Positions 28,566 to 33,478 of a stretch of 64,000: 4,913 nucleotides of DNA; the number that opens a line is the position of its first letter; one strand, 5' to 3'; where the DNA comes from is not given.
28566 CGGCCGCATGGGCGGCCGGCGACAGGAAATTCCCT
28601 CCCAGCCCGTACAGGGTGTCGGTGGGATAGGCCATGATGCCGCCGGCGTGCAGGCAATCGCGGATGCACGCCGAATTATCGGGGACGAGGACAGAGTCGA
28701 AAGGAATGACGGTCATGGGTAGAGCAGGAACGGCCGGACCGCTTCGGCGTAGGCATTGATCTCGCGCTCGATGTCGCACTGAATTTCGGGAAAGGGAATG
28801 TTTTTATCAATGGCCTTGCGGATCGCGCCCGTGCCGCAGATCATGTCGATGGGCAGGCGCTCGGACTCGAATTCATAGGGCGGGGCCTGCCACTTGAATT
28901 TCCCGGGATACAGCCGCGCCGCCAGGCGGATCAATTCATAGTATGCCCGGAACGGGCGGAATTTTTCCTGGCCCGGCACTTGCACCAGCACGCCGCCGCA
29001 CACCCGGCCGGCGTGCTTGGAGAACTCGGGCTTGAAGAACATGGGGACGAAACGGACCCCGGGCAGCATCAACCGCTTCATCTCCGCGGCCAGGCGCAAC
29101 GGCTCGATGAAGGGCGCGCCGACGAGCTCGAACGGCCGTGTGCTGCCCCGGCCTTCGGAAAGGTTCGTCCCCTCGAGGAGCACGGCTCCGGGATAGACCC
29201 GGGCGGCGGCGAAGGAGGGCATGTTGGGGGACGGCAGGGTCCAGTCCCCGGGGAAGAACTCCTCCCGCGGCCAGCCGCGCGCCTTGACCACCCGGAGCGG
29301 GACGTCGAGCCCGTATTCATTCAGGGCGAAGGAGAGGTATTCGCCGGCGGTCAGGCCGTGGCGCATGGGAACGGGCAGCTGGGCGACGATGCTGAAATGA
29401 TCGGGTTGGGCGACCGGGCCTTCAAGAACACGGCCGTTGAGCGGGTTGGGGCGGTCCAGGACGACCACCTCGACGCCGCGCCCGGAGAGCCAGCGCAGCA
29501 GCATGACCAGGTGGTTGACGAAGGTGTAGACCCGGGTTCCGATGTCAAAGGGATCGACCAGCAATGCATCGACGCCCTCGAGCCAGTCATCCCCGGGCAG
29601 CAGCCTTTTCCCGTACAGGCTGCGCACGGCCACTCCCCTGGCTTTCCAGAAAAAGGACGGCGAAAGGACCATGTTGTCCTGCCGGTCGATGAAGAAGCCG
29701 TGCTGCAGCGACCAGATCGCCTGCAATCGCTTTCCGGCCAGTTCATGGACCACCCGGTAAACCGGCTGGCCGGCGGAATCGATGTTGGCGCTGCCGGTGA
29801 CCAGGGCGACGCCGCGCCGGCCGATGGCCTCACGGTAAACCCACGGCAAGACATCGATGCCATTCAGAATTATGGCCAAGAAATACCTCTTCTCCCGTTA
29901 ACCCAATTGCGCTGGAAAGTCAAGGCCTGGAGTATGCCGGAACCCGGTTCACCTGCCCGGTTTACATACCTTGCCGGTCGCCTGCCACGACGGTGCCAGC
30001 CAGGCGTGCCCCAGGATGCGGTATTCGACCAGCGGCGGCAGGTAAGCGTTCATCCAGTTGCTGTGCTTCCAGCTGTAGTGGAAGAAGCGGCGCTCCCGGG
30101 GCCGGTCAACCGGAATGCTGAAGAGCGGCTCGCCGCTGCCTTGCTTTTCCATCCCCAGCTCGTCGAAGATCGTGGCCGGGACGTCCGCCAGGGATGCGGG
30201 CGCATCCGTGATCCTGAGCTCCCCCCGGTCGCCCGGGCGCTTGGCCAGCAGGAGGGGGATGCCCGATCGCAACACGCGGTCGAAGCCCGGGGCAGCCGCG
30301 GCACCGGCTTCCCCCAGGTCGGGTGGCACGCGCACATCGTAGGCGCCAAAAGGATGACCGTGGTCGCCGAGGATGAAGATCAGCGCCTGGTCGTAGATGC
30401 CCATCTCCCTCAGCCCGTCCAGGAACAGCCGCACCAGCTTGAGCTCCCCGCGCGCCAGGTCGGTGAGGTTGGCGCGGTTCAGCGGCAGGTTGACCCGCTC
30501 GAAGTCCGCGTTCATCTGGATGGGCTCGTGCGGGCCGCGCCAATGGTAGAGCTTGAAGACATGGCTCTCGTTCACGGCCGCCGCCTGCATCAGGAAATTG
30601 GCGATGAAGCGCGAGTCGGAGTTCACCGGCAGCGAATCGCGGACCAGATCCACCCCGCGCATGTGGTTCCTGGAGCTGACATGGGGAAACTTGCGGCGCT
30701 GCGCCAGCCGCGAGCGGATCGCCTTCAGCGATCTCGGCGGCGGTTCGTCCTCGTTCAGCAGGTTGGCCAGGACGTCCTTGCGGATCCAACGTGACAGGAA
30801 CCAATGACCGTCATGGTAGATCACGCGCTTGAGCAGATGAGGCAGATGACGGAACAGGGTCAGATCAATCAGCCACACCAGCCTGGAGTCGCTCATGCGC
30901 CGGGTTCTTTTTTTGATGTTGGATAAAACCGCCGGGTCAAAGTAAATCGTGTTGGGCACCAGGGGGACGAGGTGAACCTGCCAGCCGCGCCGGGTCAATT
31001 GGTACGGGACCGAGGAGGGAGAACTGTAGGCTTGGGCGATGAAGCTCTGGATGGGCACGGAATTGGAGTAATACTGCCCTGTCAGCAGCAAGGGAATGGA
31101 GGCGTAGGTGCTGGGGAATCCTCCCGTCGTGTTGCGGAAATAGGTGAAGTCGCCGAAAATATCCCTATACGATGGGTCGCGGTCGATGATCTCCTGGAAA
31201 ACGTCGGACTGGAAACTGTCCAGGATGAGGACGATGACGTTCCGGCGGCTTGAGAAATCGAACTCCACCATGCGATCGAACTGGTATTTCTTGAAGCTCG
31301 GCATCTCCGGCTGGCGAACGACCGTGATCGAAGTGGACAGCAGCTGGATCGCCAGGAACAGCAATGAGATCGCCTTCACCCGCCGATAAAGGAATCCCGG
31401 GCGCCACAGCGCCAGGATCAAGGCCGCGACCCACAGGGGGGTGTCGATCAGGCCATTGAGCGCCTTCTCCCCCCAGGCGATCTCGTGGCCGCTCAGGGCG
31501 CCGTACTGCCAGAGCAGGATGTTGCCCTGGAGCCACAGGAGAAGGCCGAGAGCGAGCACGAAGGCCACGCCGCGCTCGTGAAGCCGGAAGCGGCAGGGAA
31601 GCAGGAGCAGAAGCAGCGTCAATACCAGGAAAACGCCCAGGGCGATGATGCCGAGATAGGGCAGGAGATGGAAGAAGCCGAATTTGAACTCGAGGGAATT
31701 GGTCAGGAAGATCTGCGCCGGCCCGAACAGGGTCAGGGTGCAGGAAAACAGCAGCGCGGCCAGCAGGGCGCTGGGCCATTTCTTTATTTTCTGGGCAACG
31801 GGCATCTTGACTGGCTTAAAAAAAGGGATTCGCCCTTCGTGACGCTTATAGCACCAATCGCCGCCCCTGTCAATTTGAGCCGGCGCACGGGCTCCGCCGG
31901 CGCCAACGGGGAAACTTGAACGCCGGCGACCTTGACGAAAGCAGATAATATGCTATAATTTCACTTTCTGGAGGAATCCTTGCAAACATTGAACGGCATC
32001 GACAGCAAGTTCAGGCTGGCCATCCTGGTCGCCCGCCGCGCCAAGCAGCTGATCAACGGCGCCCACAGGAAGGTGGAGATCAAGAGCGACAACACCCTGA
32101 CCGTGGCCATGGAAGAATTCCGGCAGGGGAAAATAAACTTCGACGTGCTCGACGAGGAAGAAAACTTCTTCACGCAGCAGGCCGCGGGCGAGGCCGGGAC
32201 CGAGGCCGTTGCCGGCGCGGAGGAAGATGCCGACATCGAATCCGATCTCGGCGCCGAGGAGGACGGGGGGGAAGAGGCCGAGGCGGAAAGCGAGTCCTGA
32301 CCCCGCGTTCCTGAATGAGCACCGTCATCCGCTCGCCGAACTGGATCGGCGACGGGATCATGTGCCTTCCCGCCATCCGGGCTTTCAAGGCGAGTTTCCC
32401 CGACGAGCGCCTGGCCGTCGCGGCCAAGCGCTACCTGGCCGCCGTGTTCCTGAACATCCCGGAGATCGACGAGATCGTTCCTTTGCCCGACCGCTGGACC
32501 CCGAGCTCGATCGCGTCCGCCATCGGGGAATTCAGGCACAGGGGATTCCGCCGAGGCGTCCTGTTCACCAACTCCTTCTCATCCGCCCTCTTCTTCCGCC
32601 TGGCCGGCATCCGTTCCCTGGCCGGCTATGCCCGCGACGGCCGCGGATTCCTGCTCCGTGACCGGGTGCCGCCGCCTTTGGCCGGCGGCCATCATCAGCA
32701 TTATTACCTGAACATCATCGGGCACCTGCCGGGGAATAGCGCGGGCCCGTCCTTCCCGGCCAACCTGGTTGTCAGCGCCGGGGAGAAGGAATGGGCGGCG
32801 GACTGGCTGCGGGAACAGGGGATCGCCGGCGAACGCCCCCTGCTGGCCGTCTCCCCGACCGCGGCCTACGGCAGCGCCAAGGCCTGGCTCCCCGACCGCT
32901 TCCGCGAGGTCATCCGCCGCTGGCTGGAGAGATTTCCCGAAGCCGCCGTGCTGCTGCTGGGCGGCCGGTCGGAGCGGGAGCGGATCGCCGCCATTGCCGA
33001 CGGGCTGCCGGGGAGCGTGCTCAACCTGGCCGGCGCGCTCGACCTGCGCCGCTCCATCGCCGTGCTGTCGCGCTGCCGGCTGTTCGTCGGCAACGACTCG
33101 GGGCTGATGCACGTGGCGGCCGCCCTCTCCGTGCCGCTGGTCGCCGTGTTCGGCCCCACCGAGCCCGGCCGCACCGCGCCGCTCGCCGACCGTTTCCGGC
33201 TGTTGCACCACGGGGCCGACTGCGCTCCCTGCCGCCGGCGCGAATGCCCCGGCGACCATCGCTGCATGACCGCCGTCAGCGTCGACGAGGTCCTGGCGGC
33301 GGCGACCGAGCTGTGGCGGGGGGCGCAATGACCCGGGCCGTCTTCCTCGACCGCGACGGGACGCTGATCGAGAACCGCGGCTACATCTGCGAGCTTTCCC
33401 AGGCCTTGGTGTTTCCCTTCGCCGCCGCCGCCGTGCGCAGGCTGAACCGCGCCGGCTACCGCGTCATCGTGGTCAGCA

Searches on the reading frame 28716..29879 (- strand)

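Call 57: search_protein_families(library=pfam, proteins=[window:28716-29879:-], max_evalue=0.00001)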
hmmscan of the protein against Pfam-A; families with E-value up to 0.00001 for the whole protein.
window:28716-29879:- (388 aa): 2 families
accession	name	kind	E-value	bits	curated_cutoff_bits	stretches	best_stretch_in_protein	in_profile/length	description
PF07075.17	NamZ_N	-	1.6e-49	168.5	26.9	1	24-223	1-202/203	Exo-beta-N-acetylmuramidase NamZ, N-terminal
PF20732.2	NamZ_C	-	2.6e-45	155.3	25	1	228-387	2-152/152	Exo-beta-N-acetylmuramidase NamZ, C-terminal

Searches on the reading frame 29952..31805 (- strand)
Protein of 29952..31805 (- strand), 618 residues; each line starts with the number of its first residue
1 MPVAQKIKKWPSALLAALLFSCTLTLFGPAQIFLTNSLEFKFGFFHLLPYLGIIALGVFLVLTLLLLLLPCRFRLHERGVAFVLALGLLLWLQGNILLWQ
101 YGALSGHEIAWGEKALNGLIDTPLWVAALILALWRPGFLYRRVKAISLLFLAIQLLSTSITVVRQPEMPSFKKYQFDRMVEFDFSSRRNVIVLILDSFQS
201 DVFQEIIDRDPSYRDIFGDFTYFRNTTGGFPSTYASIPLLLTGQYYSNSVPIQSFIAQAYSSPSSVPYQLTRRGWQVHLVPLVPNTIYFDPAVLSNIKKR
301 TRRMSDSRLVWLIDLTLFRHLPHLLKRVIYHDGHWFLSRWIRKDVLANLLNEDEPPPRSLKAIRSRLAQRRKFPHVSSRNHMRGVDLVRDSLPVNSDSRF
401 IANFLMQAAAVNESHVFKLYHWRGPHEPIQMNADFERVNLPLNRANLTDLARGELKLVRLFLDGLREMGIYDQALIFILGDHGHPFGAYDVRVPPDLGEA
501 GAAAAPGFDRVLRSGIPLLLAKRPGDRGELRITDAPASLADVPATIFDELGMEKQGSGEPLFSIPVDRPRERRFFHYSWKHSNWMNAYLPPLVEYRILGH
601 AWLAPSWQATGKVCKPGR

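Call 57: search_protein_families(library=pfam, proteins=[window:29952-31805:-], max_evalue=0.00001)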
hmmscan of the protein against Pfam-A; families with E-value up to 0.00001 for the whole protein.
window:29952-31805:- (618 aa): 1 family
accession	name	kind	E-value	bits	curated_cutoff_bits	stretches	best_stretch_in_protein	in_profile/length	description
PF00884.28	Sulfatase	-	7.3e-10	39.1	25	1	188-550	1-299/301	Sulfatase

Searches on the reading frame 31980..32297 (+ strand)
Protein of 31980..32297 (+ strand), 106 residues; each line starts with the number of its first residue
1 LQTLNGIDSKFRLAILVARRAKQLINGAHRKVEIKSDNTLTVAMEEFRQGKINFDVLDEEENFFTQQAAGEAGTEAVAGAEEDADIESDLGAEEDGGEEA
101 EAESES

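Call 58: search_protein_families(library=pfam, proteins=[window:31980-32297:+], max_evalue=0.00001)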
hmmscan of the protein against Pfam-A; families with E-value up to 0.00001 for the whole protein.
window:31980-32297:+ (106 aa): 1 family
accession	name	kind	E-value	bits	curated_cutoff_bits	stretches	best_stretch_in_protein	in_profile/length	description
PF01192.27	RNA_pol_Rpb6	-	2.1e-12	47.3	26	1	6-54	5-53/53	RNA polymerase Rpb6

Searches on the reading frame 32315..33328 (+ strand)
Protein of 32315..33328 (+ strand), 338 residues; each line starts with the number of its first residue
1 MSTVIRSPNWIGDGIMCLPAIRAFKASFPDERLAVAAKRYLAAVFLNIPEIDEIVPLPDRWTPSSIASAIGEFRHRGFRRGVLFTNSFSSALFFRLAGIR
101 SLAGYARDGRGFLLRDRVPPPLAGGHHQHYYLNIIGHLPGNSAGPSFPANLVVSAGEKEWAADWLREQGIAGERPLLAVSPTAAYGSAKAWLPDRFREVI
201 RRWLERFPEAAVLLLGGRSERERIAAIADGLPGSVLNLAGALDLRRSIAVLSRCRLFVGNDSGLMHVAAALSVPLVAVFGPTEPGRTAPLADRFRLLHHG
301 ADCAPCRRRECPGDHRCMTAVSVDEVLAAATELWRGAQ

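Call 57: search_protein_families(library=pfam, proteins=[window:32315-33328:+], max_evalue=0.00001)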
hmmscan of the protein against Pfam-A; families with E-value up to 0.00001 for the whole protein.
window:32315-33328:+ (338 aa): 1 family
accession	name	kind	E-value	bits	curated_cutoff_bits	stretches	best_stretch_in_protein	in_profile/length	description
PF01075.23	Glyco_transf_9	-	9.5e-42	143.4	22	1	73-312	8-242/247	Glycosyltransferase family 9 (heptosyltransferase)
